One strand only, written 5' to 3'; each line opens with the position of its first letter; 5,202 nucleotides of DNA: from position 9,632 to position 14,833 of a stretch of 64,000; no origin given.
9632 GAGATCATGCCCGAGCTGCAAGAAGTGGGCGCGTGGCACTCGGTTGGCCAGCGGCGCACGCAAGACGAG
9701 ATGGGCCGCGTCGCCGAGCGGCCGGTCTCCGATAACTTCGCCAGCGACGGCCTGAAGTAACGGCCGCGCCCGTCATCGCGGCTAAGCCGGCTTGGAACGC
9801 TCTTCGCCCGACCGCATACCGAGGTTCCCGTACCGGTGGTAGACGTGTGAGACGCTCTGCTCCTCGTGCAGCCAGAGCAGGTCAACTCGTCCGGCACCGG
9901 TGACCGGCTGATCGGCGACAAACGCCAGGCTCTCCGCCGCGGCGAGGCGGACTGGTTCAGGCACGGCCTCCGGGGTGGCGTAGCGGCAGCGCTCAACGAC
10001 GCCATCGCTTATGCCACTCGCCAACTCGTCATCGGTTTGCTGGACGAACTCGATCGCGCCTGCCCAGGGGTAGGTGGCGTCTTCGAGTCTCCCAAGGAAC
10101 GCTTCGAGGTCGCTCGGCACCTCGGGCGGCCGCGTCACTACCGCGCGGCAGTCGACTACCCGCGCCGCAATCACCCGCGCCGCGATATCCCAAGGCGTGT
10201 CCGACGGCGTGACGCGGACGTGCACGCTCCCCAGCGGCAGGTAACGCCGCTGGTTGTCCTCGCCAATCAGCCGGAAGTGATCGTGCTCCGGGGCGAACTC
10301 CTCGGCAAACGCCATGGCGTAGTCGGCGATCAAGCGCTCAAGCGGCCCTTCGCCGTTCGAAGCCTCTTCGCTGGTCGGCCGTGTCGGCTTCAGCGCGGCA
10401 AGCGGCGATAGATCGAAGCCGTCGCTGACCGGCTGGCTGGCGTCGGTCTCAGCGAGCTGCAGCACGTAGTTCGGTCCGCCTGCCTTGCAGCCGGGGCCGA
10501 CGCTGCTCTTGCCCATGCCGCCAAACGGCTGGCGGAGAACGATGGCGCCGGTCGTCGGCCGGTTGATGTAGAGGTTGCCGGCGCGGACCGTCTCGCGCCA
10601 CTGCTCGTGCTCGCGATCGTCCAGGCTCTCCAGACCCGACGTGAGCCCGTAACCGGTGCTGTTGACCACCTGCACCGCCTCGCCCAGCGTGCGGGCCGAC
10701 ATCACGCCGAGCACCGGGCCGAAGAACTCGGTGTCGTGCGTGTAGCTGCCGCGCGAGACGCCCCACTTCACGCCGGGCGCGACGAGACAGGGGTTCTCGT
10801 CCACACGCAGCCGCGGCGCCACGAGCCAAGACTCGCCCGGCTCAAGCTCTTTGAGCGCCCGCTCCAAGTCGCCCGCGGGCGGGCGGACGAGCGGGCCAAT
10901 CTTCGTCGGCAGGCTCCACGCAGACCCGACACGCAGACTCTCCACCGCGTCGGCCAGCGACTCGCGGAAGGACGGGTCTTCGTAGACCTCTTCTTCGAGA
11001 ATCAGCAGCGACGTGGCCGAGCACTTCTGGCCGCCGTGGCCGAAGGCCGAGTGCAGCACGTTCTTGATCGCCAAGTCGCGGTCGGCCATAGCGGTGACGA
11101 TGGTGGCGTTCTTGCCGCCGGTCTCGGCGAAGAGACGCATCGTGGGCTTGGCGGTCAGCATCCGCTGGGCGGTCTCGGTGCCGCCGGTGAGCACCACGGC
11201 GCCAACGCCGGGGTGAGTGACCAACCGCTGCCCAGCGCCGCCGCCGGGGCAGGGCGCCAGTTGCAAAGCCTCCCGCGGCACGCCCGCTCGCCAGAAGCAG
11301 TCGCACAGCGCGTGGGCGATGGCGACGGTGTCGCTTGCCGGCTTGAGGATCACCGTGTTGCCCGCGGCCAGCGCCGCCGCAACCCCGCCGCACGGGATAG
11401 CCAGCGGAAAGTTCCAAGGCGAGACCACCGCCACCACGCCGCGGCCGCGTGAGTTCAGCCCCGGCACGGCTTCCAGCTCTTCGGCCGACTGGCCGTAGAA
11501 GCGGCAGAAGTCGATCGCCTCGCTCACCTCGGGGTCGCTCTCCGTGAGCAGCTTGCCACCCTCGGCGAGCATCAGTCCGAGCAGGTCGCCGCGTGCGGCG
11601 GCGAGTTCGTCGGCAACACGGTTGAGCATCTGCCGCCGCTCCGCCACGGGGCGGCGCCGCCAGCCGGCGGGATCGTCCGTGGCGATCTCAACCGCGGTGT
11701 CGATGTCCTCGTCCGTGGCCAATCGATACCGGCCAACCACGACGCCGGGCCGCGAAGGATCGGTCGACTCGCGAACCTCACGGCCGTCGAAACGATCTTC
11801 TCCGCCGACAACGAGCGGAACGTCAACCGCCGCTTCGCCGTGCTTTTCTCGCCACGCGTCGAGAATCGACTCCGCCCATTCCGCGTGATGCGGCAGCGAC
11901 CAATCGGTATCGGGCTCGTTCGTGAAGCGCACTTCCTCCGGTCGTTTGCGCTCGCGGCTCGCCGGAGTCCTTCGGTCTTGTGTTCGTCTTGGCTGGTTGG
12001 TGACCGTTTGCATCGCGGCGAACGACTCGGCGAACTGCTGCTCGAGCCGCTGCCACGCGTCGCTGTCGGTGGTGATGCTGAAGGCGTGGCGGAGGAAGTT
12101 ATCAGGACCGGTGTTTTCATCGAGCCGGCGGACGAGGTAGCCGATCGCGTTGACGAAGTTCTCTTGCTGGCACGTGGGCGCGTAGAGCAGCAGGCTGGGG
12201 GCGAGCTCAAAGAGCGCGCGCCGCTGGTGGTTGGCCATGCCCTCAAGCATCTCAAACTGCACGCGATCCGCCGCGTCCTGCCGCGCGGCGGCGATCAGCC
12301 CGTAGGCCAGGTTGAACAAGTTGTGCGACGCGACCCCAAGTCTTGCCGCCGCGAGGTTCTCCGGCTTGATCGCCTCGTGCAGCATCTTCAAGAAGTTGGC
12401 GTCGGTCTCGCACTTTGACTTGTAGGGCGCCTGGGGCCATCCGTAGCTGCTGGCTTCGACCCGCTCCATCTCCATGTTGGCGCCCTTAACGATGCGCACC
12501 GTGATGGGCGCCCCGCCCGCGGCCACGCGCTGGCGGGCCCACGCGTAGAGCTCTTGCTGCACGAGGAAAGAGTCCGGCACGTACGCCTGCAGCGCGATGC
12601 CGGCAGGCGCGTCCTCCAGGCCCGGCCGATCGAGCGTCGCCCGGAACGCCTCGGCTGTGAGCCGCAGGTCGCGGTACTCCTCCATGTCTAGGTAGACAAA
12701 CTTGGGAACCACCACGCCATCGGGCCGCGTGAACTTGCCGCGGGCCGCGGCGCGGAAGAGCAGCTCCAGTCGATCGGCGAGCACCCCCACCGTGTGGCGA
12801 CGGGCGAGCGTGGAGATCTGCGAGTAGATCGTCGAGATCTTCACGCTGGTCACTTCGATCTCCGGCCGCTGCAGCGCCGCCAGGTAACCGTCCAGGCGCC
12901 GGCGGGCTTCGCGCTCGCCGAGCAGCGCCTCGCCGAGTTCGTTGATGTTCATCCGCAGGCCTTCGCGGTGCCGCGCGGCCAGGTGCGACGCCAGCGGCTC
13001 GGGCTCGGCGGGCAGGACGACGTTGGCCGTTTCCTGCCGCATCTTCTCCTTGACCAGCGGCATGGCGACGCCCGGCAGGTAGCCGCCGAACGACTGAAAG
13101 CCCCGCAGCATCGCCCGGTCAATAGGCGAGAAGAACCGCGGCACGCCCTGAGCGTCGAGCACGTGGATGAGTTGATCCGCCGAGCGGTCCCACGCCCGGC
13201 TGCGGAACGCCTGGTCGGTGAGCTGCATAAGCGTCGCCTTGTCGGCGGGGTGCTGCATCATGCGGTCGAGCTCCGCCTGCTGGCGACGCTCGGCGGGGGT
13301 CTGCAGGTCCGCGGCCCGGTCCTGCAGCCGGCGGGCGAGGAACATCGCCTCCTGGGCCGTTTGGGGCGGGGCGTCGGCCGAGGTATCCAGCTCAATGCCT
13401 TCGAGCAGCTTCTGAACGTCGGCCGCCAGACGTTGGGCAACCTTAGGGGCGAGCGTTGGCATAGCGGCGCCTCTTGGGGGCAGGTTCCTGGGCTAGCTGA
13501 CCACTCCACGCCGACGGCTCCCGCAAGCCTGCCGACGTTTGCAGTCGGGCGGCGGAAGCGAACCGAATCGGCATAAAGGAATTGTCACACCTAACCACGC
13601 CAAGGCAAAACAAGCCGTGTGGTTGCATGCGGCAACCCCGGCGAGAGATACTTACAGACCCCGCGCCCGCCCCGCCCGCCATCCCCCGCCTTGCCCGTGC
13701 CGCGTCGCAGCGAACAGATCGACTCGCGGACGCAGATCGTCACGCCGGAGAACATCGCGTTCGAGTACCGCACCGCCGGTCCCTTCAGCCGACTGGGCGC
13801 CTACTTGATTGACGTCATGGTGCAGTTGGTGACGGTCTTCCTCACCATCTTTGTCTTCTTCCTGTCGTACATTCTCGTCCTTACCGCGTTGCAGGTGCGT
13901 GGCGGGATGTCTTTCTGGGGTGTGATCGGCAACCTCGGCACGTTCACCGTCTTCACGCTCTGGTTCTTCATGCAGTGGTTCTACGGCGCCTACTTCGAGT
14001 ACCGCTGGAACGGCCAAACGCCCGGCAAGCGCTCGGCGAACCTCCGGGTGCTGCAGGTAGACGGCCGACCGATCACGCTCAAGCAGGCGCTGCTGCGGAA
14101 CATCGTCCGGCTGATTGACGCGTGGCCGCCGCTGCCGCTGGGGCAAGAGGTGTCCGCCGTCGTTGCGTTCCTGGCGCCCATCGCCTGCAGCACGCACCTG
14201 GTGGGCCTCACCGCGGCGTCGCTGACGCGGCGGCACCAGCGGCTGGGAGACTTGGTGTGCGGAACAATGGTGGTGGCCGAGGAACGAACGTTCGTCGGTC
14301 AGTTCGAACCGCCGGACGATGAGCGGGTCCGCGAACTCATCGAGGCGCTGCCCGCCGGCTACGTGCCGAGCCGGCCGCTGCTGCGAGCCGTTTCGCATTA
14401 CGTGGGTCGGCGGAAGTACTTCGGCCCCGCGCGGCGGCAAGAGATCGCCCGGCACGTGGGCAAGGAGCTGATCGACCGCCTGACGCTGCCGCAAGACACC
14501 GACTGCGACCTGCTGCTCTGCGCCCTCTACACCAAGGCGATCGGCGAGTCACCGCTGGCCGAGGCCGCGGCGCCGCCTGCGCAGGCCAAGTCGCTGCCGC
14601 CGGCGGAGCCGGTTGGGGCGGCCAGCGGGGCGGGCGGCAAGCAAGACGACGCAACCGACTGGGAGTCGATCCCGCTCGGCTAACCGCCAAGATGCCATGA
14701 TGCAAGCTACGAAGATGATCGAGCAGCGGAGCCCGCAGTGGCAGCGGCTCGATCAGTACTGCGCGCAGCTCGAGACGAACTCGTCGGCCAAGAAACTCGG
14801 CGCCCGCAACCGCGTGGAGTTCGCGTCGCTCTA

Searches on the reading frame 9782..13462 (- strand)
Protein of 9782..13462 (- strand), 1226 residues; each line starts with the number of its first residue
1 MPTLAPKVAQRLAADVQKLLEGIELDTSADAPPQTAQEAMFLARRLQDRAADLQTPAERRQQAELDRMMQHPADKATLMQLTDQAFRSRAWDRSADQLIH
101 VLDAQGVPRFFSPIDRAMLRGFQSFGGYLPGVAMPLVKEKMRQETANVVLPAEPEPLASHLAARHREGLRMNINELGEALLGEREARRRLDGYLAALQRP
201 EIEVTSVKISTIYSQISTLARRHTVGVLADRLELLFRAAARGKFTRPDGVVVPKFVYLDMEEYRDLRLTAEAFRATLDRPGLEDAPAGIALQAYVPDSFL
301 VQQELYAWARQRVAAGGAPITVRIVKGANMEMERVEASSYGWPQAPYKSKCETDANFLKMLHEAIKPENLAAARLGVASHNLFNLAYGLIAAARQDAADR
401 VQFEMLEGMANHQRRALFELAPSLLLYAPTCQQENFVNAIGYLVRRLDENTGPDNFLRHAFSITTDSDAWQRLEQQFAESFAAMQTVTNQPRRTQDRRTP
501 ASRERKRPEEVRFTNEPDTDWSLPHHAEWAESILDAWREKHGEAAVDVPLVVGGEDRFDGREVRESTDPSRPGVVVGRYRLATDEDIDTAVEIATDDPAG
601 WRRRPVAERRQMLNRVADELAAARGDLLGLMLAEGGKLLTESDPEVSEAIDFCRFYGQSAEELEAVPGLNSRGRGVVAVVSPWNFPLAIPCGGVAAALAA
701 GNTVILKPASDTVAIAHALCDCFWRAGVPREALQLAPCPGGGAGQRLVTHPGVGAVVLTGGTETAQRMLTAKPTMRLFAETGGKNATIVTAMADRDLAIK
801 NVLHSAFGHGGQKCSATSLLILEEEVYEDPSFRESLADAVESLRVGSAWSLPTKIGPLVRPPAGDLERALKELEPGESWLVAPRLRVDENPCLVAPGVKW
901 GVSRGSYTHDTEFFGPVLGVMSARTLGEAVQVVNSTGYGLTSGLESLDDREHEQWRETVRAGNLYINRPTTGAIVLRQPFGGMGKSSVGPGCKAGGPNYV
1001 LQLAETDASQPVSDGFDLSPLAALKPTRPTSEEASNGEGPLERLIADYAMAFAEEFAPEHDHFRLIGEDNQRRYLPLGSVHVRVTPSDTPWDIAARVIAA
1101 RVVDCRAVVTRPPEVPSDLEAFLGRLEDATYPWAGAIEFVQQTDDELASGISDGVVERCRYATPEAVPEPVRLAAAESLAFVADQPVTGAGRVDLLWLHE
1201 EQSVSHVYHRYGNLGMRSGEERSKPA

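Call 9: search_protein_families(library=pfam, proteins=[window:9782-13462:-], max_evalue=0.01)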
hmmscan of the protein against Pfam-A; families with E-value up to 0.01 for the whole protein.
window:9782-13462:- (1226 aa): 2 families
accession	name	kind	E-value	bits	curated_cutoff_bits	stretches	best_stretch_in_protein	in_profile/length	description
PF00171.27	Aldedh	-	2.2e-104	350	23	1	564-1003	9-455/461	Aldehyde dehydrogenase family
PF01619.24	Pro_dh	-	1.9e-54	185.5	27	1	160-459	4-278/278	Proline dehydrogenase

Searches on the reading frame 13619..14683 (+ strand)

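Call 8: search_protein_families(library=pfam, proteins=[window:13619-14683:+], max_evalue=0.01)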
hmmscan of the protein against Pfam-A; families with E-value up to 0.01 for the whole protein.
window:13619-14683:+ (354 aa): 1 family
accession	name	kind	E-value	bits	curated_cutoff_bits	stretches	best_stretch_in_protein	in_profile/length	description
PF06271.18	RDD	-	6.4e-21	75.5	24.1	1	52-214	1-136/137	RDD family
